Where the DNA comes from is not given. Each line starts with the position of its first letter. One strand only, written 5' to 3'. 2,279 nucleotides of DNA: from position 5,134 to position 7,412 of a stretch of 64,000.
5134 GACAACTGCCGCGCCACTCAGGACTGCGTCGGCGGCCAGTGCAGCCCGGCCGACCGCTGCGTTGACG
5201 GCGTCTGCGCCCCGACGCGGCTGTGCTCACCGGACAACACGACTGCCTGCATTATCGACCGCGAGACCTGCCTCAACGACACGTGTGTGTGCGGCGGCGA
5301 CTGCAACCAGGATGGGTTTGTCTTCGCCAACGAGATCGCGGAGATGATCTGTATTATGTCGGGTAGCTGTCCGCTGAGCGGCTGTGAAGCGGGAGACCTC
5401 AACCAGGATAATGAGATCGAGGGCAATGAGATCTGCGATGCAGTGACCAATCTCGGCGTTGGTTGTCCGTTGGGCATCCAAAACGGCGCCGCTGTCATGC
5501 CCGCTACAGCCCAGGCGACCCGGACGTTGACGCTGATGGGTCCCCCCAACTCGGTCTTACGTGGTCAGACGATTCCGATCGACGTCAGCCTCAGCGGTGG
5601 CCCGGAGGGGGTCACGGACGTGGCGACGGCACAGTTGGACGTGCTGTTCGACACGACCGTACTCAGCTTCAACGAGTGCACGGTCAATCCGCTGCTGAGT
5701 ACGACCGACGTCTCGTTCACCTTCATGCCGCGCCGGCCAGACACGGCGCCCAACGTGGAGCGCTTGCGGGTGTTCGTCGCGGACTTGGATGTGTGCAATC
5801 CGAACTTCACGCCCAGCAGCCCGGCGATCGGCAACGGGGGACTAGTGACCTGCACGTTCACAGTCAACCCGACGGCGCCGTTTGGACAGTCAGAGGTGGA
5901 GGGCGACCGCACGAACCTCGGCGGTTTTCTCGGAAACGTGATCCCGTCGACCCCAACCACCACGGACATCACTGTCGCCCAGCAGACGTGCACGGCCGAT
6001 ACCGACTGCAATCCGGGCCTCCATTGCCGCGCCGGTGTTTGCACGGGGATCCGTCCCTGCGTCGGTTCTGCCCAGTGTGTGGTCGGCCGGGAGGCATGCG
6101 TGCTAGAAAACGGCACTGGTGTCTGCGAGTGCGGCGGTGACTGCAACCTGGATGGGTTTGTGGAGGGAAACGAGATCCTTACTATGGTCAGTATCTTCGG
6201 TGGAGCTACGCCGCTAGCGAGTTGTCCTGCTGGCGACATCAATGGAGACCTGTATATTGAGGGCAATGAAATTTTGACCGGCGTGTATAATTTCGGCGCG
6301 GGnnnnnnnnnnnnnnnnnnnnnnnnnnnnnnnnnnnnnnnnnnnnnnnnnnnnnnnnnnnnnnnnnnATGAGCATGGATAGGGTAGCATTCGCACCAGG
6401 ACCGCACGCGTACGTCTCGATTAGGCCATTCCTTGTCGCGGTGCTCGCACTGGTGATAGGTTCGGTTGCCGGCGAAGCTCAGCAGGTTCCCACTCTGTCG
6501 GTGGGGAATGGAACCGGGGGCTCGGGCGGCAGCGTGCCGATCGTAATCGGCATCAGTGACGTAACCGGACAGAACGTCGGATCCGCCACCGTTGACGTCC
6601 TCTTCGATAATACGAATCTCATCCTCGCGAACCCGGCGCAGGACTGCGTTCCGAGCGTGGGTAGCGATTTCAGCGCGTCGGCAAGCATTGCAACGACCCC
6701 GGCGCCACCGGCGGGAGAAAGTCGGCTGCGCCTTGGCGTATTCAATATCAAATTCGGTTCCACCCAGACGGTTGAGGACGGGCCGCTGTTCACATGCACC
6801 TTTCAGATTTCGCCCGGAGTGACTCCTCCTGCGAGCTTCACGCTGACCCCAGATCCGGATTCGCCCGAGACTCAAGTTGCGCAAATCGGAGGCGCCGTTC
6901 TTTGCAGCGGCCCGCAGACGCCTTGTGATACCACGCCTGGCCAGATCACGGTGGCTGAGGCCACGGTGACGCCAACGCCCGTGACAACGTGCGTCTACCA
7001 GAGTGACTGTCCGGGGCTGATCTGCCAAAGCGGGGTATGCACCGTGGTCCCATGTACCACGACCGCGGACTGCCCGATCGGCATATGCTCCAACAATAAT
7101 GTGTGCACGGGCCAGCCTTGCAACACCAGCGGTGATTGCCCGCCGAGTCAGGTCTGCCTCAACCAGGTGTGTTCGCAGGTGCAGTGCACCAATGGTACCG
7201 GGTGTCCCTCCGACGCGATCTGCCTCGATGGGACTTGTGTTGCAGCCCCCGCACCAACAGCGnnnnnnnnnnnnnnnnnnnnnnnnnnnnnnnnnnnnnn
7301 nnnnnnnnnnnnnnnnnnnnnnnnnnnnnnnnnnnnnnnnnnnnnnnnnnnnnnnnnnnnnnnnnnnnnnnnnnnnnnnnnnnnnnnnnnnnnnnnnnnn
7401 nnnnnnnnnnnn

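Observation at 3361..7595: Two-gene operon encoding a cohesin/dockerin-like surface scaffold: an adaptor overlapping a MYXO-CTERM-anchored cohesin protein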

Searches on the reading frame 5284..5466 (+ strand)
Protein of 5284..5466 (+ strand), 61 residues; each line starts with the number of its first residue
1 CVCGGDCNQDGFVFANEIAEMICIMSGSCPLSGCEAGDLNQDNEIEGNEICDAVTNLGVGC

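Call 23: search_solved_structures(query=A2, max_evalue=1, show_alignments=2)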
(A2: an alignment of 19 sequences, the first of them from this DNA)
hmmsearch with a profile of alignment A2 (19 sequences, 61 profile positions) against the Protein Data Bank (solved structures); distinct sequences matched with E-value up to 1: 306 (the best 60 are shown).
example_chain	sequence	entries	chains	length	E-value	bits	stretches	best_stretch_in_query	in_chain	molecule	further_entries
2jnx_A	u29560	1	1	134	3e-09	40.3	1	6-50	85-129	Calcium binding protein 2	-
1jfj_A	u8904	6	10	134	1.4e-06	31.7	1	6-50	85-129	CALCIUM-BINDING PROTEIN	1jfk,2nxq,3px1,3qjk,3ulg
2m7n_A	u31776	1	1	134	1.4e-06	31.7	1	6-50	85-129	Calcium-binding protein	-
5i0i_E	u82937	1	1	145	2.8e-06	30.8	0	37-59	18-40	Calmodulin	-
8aht_A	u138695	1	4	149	3.3e-06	30.6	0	33-59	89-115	Calmodulin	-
9mvw_A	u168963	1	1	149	6.7e-06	29.6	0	35-53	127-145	Calmodulin-1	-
2k0j_A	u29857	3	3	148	7.7e-06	29.4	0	35-53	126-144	calmodulin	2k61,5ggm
1y6w_A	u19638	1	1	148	8e-06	29.3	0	35-53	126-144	Calmodulin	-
2l1w_A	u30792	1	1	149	8.7e-06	29.2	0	8-54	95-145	Calmodulin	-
9kui_C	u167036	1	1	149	8.9e-06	29.2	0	35-54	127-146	Calmodulin-1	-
6daf_A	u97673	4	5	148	8.9e-06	29.2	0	35-54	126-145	Calmodulin-1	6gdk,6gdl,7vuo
6xxx_AAA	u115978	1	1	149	1.3e-05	28.6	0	35-53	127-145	Calmodulin-1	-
2ygg_B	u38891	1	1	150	1.5e-05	28.4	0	35-54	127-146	CALMODULIN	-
1zuz_A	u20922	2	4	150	1.6e-05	28.4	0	35-54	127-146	calmodulin | Calmodulin 2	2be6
7xni_C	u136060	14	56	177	1.7e-05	28.3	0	35-57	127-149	Calmodulin-3 | Calmodulin-1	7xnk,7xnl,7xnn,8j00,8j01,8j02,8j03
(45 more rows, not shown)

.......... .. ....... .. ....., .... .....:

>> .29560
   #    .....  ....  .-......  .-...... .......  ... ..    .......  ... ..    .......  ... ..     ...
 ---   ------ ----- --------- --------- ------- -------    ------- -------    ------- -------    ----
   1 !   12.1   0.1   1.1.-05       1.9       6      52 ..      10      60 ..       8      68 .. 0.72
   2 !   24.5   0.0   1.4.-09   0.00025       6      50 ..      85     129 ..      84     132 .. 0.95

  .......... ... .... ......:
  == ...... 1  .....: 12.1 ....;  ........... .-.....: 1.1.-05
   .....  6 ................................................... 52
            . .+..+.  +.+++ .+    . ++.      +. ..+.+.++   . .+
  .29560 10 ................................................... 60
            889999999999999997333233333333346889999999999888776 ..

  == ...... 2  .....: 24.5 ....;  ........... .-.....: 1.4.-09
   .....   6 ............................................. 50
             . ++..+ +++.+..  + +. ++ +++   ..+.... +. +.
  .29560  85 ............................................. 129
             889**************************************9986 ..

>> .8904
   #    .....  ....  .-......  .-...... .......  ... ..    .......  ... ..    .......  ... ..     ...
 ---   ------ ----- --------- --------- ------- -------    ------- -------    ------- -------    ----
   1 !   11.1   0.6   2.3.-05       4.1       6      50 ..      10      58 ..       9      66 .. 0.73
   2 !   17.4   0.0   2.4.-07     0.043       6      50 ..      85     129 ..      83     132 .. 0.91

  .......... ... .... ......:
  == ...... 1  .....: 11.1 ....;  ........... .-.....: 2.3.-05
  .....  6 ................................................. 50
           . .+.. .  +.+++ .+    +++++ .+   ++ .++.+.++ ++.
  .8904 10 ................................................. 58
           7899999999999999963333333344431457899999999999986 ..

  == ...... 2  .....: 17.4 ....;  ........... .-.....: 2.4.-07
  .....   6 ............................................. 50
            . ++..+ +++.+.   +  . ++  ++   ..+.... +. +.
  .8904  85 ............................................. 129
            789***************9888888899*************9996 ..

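Call 24: search_protein_families(library=pfam, alignment_id=A2, max_evalue=0.1)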
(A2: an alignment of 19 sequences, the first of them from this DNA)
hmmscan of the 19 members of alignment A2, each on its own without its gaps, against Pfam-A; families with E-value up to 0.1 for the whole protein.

A. member 1, seq(61 aa): 3 families
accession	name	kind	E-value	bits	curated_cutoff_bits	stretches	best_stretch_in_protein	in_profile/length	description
PF13405.12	EF-hand_6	-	0.021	15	25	0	38-58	10-30/30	EF-hand domain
PF00404.24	Dockerin_1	-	0.023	15.3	22.9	1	5-46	2-45/57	Dockerin type I domain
PF00036.39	EF-hand_1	-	0.031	14.2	25.4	0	38-56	10-28/29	EF hand domain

B. families by the number of members that match (of 19 scanned): 13 families
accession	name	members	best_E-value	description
PF00404.24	Dockerin_1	15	8e-07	Dockerin type I domain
PF00036.39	EF-hand_1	12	3.4e-06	EF hand domain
PF13405.12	EF-hand_6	10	2e-05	EF-hand domain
PF13499.12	EF-hand_7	6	0.0012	EF-hand domain pair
PF13202.12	EF-hand_5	4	9.5e-05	EF hand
PF23657.1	DUF7151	1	0.0069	Domain of unknown function (DUF7151)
PF12396.14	DUF3659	1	0.042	Protein of unknown function (DUF3659)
PF14312.12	FG-GAP_2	1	0.043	FG-GAP repeat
PF19634.4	DUF6137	1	0.068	Family of unknown function (DUF6137)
PF04060.18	FeS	1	0.069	Putative Fe-S cluster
PF23191.1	WH_MCM3_C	1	0.074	MCM3-like, winged helix domain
PF17218.8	CBX7_C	1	0.088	CBX family C-terminal motif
PF12937.12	F-box-like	1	0.093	F-box-like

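Call 39: find_homologous_proteins(query=A2, max_evalue=0.001)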
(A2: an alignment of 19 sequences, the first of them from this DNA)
Query A2 (19 sequences) (61 aa, profile of the alignment): 397 proteins with E <= 0.001 among 610 candidates; the best 120 are listed.
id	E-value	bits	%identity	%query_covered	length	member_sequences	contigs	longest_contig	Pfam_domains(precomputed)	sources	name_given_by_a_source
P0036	1.7e-20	91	49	97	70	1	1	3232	PF00036.39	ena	-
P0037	5.3e-20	89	49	97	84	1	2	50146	PF13405.13,PF13202.13,PF00036.39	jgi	jgi:hypothetical protein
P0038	7.6e-20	89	51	97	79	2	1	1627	PF13202.13,PF00036.39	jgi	-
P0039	1.5e-19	88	44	97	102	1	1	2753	PF13205.13,PF00404.25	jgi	-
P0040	1.9e-19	87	50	98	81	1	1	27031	PF00036.39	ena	-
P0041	2.2e-19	87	47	97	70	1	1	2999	PF13405.13,PF13202.13,PF00036.39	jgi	jgi:hypothetical protein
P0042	5.3e-19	86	42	97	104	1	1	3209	-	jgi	jgi:hypothetical protein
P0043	6.1e-19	86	46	97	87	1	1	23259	-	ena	-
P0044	9.0e-19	85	40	69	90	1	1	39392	-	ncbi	ncbi:MAG: hypothetical protein ACHQ9S_22125 [Candidatus Binatia bacterium]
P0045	1.3e-18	85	47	93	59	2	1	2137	PF13202.13,PF00036.39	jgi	jgi:hypothetical protein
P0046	1.4e-18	85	44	97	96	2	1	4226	PF00036.39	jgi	jgi:hypothetical protein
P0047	1.5e-18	85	46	100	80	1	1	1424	-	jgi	jgi:hypothetical protein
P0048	1.7e-18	84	49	97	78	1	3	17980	PF13202.13,PF00036.39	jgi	jgi:hypothetical protein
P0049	1.9e-18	84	44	97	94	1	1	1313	-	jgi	jgi:hypothetical protein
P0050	2.2e-18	84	44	97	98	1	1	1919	-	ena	-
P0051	3.1e-18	84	46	97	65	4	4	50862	PF00404.25,PF13499.13,PF00036.39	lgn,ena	-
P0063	1.4e-17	81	44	97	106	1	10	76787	PF00404.25,PF00036.39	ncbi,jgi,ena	ncbi:MAG: dockerin type I domain-containing protein [Candidatus Binatia bacterium]|jgi:hypothetical 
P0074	4.3e-17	80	49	97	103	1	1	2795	PF13405.13,PF00404.25,PF13202.13,PF00036.39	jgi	-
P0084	1.4e-16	78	41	97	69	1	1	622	PF13405.13,PF00404.25,PF13499.13,PF13202.13,PF00036.39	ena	-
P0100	3.2e-16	77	42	97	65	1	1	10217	PF00404.25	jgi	-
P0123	1.5e-15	75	42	98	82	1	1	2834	PF13405.13,PF00404.25,PF13202.13,PF00036.39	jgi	jgi:Ca2+-binding EF-hand superfamily protein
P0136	3.4e-15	74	40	85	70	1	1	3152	PF13405.13,PF00404.25,PF13202.13,PF00036.39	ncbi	ncbi:MAG: dockerin type I domain-containing protein [Candidatus Binatia bacterium]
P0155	9.6e-15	72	50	85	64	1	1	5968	PF00404.25,PF13202.13,PF00036.39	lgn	-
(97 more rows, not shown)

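Call 49: predict_structure(alignment_id=A2)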
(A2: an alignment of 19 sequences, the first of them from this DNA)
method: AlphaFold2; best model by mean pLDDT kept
length: 61 residues; sequences in the alignment: 19
mean_pLDDT: 95.4   pTM: 0.81
mean pLDDT of the five models: 95.4, 93.4, 91.9, 90.9, 89.9
residues with pLDDT >= 90: 57; 70-90: 3; 50-70: 1; < 50: 0
segments of 3 or more residues with pLDDT < 50: none
pLDDT, mean of each block of 10 residues (from residue 1): 89 97 98 96 97 96 89
secondary structure, 60 per line:
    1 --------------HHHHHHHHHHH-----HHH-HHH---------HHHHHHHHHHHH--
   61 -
elements in order: H15-25 H47-58

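Call 54: fold_search(model_id=the predicted structure, library=pdb)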
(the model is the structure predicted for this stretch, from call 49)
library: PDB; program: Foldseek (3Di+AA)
matches with E <= 10: 40; with E <= 0.001: 0
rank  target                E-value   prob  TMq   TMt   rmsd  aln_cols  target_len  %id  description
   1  6kge_D                1.3e-01  0.99  0.66  0.66   2.9        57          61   28  Crystal structure of CaDoc0917(R16D)-CaCohA2 complex at pH 5.5 (released 2020-07-08)
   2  6kg9_MODEL_1_A        1.4e-01  0.99  0.70  0.65   2.5        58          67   28  Solution structure of CaDoc0917 from Clostridium acetobutylicum (released 2020-07-08)
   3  6kgf_D                1.6e-01  0.99  0.69  0.68   2.8        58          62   28  Crystal structure of CaDoc0917(R16D)-CaCohA2 complex at pH 8.2 (released 2020-07-08)
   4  6kge_B                2.7e-01  0.96  0.65  0.66   2.8        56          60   28  Crystal structure of CaDoc0917(R16D)-CaCohA2 complex at pH 5.5 (released 2020-07-08)
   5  5nrm_B                4.6e-01  0.92  0.65  0.61   3.1        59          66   25  Crystal structure of the sixth cohesin from Acetivibrio cellulolyticus' scaffoldin B in complex with Cel5 dockerin S51 (released 2018-01-31)
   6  2vn5_B                4.6e-01  0.84  0.59  0.63   3.1        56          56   27  The Clostridium cellulolyticum dockerin displays a dual binding mode for its cohesin partner (released 2008-05-20)
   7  2ccl_B                5.5e-01  0.92  0.68  0.67   2.6        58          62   17  THE S45A, T46A MUTANT OF THE TYPE I COHESIN-DOCKERIN COMPLEX FROM THE CELLULOSOME OF CLOSTRIDIUM THERMOCELLUM (released 2007-02-13)
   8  4fl4_A                5.9e-01  0.89  0.66  0.60   3.1        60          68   22  Scaffoldin conformation and dynamics revealed by a ternary complex from the Clostridium thermocellum cellulosome (released 2012-06-27)
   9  4fl4_D                5.9e-01  0.87  0.65  0.62   3.1        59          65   22  Scaffoldin conformation and dynamics revealed by a ternary complex from the Clostridium thermocellum cellulosome (released 2012-06-27)
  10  8x3a_MODEL_1_A        6.7e-01  0.92  0.73  0.34   2.6        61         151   20  Solution NMR structure of cellulosomal double-dockerin module of Clo1313_0689 from Clostridium thermocellum (released 2024-04-03)
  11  8x39_B                7.2e-01  0.91  0.72  0.36   2.7        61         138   20  Crystal structure of cellulosomal double-dockerin module of Clo1313_0689 from Clostridium thermocellum (released 2024-04-03)
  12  4fl4_J                7.6e-01  0.84  0.66  0.62   3.1        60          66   22  Scaffoldin conformation and dynamics revealed by a ternary complex from the Clostridium thermocellum cellulosome (released 2012-06-27)
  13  6kgf_B                8.1e-01  0.82  0.65  0.65   2.8        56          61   28  Crystal structure of CaDoc0917(R16D)-CaCohA2 complex at pH 8.2 (released 2020-07-08)
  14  2vn5_D                9.3e-01  0.75  0.61  0.66   3.0        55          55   25  The Clostridium cellulolyticum dockerin displays a dual binding mode for its cohesin partner (released 2008-05-20)
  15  8x39_A                9.9e-01  0.87  0.71  0.35   2.3        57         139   21  Crystal structure of cellulosomal double-dockerin module of Clo1313_0689 from Clostridium thermocellum (released 2024-04-03)
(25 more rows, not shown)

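Call 100: find_encoding_contigs(protein=P0063, flank=2500, max_places=5)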
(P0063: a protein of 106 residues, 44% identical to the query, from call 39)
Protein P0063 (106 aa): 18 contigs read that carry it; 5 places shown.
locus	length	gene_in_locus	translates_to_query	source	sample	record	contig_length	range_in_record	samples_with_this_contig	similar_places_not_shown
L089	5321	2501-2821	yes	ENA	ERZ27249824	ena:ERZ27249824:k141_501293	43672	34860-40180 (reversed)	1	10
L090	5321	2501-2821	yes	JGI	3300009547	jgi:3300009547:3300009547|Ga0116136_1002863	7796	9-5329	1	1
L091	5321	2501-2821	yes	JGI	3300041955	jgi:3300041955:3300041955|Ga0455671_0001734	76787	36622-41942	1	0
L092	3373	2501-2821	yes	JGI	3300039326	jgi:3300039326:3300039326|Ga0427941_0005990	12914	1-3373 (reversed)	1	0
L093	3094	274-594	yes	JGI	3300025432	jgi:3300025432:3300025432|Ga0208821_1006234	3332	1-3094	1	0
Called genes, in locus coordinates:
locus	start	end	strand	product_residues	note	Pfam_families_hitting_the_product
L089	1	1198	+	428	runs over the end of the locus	PF13557:Phenol_MetA_deg (weak)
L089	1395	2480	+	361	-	-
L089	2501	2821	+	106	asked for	PF00036:EF-hand_1 (faint), PF00404:Dockerin_1 (weak)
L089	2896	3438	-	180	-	PF01327:Pep_deformylase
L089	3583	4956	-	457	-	PF00772:DnaB, PF13481:AAA_25, PF03796:DnaB_C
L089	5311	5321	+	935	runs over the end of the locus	PF16078:2-oxogl_dehyd_N, PF00676:E1_dh, PF02779:Transket_pyr, PF16870:OxoGdeHyase_C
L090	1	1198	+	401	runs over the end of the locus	?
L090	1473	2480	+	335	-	-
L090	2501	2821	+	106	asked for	PF00036:EF-hand_1 (faint), PF00404:Dockerin_1 (weak)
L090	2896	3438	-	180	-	PF01327:Pep_deformylase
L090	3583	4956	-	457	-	PF00772:DnaB, PF13481:AAA_25, PF03796:DnaB_C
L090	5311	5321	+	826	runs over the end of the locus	?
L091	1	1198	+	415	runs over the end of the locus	PF13557:Phenol_MetA_deg (weak)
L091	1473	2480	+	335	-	-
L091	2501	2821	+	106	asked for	PF00036:EF-hand_1 (faint), PF00404:Dockerin_1 (weak)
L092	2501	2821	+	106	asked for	PF00036:EF-hand_1 (faint), PF00404:Dockerin_1 (weak)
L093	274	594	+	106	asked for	PF00036:EF-hand_1 (faint), PF00404:Dockerin_1 (weak)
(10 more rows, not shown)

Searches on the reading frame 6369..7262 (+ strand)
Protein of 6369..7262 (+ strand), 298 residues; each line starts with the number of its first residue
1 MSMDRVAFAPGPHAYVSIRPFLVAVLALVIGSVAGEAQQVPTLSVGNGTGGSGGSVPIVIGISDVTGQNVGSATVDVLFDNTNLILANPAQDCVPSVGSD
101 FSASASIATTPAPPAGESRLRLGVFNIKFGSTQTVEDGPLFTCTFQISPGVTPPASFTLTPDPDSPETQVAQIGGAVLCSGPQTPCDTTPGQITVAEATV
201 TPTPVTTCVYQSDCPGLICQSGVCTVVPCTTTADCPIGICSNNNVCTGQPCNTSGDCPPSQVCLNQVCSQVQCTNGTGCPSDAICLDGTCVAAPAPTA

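Call 9: find_homologous_proteins(query=window:6369-7262:+, max_evalue=0.001)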
Query window:6369-7262:+ (298 aa): 5 proteins with E <= 0.001 among 6253 candidates.
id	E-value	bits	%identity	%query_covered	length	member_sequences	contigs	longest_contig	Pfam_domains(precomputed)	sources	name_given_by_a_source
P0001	1.3e-187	640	100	99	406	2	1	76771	PF23416.2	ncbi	ncbi:MAG: hypothetical protein ABSA52_04295 [Candidatus Binatia bacterium]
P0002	1.0e-55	207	60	68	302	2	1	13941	-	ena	-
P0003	8.4e-30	122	38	98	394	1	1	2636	PF00963.25,PF23416.2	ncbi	-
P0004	1.3e-15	76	41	72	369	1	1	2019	PF00963.25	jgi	jgi:hypothetical protein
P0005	4.2e-4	38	32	85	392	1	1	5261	-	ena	-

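Call 70: find_encoding_contigs(protein=P0001, flank=10000, max_places=3)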
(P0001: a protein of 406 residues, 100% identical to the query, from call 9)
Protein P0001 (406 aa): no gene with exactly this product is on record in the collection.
